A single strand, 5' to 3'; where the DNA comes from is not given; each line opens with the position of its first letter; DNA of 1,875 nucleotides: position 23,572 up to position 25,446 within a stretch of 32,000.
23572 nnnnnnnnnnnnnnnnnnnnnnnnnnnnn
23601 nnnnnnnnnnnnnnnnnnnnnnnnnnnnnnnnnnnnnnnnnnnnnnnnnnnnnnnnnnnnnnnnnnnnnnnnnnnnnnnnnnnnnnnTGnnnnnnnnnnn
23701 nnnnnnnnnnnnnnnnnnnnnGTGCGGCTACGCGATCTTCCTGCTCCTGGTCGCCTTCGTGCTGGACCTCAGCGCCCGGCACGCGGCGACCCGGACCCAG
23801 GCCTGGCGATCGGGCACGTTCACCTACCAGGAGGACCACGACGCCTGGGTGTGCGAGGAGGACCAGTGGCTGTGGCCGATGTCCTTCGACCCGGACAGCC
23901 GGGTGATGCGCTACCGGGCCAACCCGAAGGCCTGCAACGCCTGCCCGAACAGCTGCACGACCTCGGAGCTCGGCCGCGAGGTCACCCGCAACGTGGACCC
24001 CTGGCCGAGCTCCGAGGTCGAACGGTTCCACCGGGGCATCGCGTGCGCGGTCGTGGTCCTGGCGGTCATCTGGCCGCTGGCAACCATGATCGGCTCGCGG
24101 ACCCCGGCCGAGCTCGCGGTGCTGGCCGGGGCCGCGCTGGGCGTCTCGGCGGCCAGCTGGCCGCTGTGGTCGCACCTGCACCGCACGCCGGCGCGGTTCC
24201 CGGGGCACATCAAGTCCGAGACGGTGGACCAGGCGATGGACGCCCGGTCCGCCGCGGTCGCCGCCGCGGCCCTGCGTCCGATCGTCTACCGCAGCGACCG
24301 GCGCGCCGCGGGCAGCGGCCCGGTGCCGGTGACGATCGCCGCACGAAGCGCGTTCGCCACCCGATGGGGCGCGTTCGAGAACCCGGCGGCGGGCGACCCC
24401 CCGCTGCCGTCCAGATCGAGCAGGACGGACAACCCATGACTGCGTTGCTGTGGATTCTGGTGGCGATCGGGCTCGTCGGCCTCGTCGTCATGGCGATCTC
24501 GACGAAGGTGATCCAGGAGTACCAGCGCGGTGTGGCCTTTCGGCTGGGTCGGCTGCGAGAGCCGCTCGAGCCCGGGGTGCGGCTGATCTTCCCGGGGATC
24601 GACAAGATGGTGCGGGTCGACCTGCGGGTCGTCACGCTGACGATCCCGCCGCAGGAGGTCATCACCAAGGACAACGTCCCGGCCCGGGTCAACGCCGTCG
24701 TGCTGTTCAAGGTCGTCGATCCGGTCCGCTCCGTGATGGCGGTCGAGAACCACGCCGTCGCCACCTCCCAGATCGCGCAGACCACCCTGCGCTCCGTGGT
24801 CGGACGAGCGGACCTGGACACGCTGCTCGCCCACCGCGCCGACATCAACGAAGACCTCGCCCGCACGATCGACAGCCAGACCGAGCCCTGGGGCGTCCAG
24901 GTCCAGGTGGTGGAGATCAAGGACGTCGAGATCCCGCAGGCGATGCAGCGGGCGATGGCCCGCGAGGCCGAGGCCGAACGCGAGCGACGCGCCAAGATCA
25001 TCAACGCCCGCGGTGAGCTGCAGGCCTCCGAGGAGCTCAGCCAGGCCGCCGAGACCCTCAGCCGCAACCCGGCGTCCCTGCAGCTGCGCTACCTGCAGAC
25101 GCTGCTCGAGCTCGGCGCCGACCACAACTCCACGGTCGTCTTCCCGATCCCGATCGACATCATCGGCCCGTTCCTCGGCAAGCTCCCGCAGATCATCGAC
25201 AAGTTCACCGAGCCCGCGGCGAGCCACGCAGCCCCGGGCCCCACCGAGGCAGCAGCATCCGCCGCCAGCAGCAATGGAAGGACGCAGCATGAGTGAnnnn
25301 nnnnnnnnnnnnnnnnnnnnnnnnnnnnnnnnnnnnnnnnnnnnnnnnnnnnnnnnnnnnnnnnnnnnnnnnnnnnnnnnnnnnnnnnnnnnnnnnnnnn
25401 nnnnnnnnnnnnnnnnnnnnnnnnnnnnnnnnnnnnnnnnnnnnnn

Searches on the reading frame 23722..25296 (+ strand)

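Call 13: search_protein_families(library=pfam, proteins=[window:23722-25296:+], max_evalue=0.01)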
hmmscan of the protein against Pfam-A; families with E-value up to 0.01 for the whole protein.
window:23722-25296:+ (524 aa): 2 families
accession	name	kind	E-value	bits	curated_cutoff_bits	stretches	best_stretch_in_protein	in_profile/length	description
PF01145.31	Band_7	-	6.2e-40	137.5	23.6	1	262-432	1-175/176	SPFH domain / Band 7 family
PF13421.11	Band_7_1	-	0.0023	18.1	24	1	350-416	139-207/211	SPFH domain-Band 7 family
